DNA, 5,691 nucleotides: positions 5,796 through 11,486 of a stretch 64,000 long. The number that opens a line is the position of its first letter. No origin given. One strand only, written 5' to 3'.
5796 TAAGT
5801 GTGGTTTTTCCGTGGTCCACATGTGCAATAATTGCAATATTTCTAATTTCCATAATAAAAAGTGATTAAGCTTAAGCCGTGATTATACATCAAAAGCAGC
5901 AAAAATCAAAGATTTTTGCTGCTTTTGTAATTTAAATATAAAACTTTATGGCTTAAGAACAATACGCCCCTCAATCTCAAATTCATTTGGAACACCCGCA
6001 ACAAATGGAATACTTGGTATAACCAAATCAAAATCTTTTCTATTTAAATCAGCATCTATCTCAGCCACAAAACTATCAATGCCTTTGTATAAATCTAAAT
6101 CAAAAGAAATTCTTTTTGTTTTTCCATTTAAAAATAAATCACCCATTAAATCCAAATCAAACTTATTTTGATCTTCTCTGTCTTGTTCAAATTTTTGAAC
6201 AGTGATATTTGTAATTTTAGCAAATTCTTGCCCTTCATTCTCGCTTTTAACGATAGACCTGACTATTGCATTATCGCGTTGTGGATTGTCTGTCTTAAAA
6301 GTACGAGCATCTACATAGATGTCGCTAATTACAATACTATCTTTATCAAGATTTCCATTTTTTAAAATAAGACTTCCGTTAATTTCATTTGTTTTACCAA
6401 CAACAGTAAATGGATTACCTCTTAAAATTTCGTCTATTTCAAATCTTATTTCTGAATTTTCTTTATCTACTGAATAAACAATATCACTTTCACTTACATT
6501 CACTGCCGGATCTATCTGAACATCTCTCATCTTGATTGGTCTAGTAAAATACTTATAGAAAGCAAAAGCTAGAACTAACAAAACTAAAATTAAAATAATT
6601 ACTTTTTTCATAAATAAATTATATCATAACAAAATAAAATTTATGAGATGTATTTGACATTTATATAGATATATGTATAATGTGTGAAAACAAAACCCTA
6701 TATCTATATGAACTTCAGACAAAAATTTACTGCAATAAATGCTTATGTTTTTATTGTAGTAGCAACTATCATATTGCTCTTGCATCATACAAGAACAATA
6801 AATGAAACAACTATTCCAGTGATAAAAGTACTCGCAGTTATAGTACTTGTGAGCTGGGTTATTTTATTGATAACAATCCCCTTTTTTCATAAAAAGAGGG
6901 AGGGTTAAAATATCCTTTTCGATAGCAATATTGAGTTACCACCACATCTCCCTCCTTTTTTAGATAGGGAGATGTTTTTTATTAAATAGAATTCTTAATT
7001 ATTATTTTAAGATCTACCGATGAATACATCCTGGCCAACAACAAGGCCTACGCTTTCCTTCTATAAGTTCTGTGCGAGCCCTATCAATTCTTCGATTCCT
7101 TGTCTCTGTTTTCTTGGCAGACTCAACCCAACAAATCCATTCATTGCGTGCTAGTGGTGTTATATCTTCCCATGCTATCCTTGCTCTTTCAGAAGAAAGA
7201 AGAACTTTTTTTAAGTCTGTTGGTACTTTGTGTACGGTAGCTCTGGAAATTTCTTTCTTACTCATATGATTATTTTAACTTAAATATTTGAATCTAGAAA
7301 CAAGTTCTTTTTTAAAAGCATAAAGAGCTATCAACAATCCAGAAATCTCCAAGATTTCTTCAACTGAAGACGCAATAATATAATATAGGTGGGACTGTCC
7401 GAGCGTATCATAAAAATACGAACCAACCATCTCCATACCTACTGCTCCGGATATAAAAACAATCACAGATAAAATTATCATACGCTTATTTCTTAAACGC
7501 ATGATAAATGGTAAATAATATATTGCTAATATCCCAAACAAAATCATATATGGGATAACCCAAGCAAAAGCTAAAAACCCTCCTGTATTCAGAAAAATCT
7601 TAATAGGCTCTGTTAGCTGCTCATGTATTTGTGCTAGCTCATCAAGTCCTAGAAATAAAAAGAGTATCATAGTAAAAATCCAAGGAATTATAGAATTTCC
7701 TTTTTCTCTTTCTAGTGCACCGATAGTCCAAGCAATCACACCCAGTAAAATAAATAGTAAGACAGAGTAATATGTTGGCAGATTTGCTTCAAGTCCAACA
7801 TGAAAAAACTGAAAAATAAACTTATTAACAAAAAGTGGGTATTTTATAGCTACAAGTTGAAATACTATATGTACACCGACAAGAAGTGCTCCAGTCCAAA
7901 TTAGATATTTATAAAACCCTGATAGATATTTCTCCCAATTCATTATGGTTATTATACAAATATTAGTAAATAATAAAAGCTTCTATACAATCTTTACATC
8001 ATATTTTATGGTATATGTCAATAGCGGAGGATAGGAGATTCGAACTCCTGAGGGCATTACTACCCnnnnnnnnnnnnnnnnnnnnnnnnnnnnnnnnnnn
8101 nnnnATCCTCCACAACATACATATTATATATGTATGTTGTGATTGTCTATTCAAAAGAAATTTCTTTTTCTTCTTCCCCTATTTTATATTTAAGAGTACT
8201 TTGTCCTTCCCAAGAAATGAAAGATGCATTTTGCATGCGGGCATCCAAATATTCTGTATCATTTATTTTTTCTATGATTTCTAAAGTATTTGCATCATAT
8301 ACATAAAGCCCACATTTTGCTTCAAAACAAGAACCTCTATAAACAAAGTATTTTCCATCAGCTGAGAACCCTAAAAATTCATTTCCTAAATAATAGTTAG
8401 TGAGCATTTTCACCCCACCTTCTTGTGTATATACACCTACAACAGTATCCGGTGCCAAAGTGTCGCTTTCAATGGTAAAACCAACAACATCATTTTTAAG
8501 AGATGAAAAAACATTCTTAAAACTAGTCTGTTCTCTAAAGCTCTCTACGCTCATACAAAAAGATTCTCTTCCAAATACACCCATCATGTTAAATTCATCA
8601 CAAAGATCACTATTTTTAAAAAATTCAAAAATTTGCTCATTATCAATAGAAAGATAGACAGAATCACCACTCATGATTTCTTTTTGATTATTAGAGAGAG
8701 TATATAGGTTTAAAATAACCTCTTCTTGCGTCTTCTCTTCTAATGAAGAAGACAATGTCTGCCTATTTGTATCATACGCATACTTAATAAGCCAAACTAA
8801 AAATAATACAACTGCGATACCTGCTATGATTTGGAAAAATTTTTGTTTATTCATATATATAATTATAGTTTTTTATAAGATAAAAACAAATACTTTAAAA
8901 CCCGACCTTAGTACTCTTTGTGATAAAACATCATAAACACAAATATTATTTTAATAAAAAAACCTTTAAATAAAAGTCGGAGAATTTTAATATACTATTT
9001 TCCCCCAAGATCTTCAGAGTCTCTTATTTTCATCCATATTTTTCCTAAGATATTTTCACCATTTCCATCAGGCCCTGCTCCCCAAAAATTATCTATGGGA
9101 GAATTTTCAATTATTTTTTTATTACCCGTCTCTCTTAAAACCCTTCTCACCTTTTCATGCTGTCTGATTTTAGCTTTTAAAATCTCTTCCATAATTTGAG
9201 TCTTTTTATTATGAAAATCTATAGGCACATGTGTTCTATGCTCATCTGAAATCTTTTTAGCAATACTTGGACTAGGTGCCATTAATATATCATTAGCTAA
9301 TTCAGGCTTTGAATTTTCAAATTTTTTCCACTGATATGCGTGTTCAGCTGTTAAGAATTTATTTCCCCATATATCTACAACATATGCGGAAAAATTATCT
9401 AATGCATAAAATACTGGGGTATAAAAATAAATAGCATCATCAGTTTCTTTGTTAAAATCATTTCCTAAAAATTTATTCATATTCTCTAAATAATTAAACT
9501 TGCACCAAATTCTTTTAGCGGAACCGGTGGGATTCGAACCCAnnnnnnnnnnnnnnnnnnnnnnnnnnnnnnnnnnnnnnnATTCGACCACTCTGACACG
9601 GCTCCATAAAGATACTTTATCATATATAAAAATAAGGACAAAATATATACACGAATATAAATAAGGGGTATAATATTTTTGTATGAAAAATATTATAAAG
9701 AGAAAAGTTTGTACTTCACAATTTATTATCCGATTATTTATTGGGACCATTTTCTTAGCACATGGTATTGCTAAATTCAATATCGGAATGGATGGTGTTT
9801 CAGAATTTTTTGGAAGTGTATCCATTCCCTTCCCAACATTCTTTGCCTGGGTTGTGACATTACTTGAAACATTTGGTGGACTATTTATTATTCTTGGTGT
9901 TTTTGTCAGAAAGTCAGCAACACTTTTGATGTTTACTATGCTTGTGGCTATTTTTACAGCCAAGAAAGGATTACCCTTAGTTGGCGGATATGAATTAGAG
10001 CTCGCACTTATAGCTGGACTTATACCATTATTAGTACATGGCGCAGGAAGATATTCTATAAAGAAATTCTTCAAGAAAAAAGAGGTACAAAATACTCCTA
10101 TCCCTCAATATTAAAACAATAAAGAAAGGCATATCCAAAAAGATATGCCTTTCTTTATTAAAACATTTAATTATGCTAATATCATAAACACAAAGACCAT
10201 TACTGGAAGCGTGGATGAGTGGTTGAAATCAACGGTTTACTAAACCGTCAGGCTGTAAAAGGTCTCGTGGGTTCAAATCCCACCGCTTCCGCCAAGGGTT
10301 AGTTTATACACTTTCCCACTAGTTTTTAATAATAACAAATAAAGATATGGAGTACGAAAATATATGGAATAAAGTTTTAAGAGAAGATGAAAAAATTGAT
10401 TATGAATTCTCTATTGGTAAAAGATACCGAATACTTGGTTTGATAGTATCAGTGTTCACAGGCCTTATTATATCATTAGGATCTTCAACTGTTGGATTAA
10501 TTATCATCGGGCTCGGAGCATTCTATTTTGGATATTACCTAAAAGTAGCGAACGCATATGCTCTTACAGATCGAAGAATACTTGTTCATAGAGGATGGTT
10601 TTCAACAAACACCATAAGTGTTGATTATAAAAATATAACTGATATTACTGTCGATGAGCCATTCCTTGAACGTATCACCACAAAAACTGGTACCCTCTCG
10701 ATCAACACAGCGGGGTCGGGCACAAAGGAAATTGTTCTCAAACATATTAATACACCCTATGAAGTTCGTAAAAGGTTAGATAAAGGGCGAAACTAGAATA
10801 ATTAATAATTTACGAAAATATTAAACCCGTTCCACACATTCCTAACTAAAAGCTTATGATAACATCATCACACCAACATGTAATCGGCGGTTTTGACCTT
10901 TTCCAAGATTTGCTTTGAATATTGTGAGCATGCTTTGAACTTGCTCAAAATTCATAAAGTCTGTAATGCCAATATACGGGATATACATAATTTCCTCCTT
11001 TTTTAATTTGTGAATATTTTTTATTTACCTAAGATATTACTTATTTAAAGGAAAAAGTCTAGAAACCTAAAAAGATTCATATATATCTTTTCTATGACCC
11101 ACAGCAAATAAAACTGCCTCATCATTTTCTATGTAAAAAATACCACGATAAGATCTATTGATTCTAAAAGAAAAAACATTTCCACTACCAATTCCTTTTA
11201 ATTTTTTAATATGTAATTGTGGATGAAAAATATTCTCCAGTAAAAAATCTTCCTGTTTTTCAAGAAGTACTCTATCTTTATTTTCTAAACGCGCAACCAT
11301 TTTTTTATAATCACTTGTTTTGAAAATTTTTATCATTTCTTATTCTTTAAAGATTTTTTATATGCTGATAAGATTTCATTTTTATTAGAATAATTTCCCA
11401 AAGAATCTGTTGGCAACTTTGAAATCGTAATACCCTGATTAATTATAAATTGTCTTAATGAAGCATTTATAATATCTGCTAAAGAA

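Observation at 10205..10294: Type II tRNA with apparent ACU anticodon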

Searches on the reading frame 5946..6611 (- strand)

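Call 10: search_protein_families(library=pfam, proteins=[window:5946-6611:-], max_evalue=0.01)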
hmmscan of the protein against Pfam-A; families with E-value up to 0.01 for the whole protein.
window:5946-6611:- (221 aa): 1 family
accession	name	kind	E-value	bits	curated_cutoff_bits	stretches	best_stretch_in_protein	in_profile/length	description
PF04264.18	YceI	-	2.7e-14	54.2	23.7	1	46-217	1-148/150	YceI-like domain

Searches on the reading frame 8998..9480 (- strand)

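Call 10: search_protein_families(library=pfam, proteins=[window:8998-9480:-], max_evalue=0.01)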
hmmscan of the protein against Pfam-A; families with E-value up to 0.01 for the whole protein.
seq(161 aa): 1 family
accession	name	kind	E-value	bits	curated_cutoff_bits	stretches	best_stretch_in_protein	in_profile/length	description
PF08719.17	NADAR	-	9.9e-27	94.6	35.1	1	36-154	31-160/163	NADAR domain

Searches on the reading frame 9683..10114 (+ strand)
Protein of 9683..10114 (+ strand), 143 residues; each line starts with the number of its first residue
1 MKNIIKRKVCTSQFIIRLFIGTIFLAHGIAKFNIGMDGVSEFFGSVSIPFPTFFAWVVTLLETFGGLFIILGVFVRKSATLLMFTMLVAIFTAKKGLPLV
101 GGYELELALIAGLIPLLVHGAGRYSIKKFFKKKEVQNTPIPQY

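Call 10: search_protein_families(library=pfam, proteins=[window:9683-10114:+], max_evalue=0.01)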
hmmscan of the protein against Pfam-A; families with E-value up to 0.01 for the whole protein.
window:9683-10114:+ (143 aa): 4 families
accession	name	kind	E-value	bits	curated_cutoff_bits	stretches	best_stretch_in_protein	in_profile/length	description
PF07681.17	DoxX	-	2.7e-22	79.6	23.6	1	14-94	3-84/85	DoxX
PF07291.16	MauE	-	5.9e-05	23.8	27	1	14-93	6-85/128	Methylamine utilisation protein MauE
PF04173.18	DoxD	-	6.8e-05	23.3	22.7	1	57-135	70-149/167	TQO small subunit DoxD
PF12805.13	FUSC-like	-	0.0093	15.5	22.1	0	45-112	17-81/284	FUSC-like inner membrane protein yccS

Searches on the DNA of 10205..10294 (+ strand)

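Call 34: search_dna_similar(query=window:10205-10294:+, collection=phages, mode=distant, max_rows=40, max_evalue=0.001)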
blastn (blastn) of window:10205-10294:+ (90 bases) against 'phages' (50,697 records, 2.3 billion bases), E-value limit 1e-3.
Records with a match: 52; places in all: 53; records where one place covers at least 80% of the query: 45.
Best place of each record, by identity: 95-99% 2; 80-90% 1; 60-80% 49.
By first word of the organism name: Enterobacter 16; Salmonella 6; Acinetobacter 4; Proteus 4; Klebsiella 3; Aeromonas 3; Xanthomonas 2; Citrobacter 2; Acidovorax 2; Cronobacter 2; and 6 more.
By host as written in the record: - 5; Enterobacter cloacae 5; Enterobacter cloacae ATCC 13047 4; Proteus mirabilis 4; Salmonella enterica subsp. enterica serovar Typhi 2; Klebsiella aerogenes 2; Citrobacter freundii 2; Acidovorax citrulli 2; and 21 more.
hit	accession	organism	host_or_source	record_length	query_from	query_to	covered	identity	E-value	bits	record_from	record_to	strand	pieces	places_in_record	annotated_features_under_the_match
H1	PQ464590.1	Erwinia phage Hallingskeid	Erwinia aphidicola B01_10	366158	1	90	100%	78.0%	4e-11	72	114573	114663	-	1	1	tRNA-Ser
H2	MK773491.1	Salmonella phage 7t3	Salmonella enterica subsp. enterica ...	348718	1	90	100%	78.0%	4e-11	72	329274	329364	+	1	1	tRNA-Ser | hypothetical protein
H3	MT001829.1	Salmonella phage SE_PL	Salmonella enterica subsp. enterica ...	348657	1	90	100%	78.0%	4e-11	72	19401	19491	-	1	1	tRNA-Ser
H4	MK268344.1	Salmonella phage Munch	Salmonella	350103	1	90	100%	78.0%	4e-11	72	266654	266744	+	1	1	tRNA-Ser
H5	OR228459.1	Klebsiella phage fENko-Kae01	Klebsiella aerogenes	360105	1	90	100%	78.0%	4e-11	72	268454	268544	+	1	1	tRNA-Ser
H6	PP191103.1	Salmonella phage PHA46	Salmonella enterica subsp. enterica ...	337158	1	90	100%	78.0%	4e-11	72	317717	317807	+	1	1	none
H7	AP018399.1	Xanthomonas phage XacN1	Xanthomonas citri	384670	1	90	100%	78.0%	5e-10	68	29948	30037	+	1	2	tRNA-Ser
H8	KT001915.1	Citrobacter phage Merlin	Citrobacter freundii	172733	1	90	100%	74.7%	4e-5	53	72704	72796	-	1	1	tRNA-Ser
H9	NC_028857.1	Citrobacter phage Merlin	Citrobacter freundii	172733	1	90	100%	74.7%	4e-5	53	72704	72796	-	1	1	tRNA-Ser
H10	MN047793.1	Xanthomonas phage Xoo-sp13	Xanthomonas oryzae pv. oryzae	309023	1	90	100%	74.7%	1e-5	55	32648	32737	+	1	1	none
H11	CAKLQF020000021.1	Acinetobacter phage MD-2021a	not known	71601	1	90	100%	74.7%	1e-5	55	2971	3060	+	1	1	tRNA-Ser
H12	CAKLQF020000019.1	Acinetobacter phage MD-2021a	not known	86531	1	90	100%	74.7%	1e-5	55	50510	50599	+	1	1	tRNA-Ser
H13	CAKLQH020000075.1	Acinetobacter phage MD-2021a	not known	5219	1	90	100%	74.7%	1e-5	55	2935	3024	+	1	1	tRNA-Ser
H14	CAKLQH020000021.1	Acinetobacter phage MD-2021a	not known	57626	1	90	100%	74.7%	1e-5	55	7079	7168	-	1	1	tRNA-Ser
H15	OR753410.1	Enterobacter phage vB_EclM_AS6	Enterobacter cloacae ATCC 13047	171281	1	90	100%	74.5%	1e-5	55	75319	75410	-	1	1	tRNA-Ser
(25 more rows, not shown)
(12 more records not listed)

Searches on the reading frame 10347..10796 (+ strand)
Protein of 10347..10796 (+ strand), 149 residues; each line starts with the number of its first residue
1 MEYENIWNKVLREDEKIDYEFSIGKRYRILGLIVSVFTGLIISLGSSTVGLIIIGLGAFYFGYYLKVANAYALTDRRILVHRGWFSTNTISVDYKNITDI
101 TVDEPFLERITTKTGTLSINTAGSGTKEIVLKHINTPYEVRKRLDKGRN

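Call 10: search_protein_families(library=pfam, proteins=[window:10347-10796:+], max_evalue=0.01)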
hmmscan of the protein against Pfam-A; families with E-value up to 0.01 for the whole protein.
window:10347-10796:+ (149 aa): 2 families
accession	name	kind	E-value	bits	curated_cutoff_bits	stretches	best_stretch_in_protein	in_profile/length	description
PF03703.20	bPH_2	-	6.6e-14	52.3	22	1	70-143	5-77/78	Bacterial PH domain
PF14470.12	bPH_3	-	0.00011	23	23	1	70-120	24-77/95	Bacterial PH domain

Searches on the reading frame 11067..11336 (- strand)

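Call 10: search_protein_families(library=pfam, proteins=[window:11067-11336:-], max_evalue=0.01)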
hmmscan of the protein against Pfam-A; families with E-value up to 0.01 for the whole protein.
window:11067-11336:- (89 aa): 1 family
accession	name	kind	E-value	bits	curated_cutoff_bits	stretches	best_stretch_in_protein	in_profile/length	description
PF05016.21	ParE_toxin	-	0.0076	17.2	23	1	32-86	32-89/89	ParE toxin of type II toxin-antitoxin system, parDE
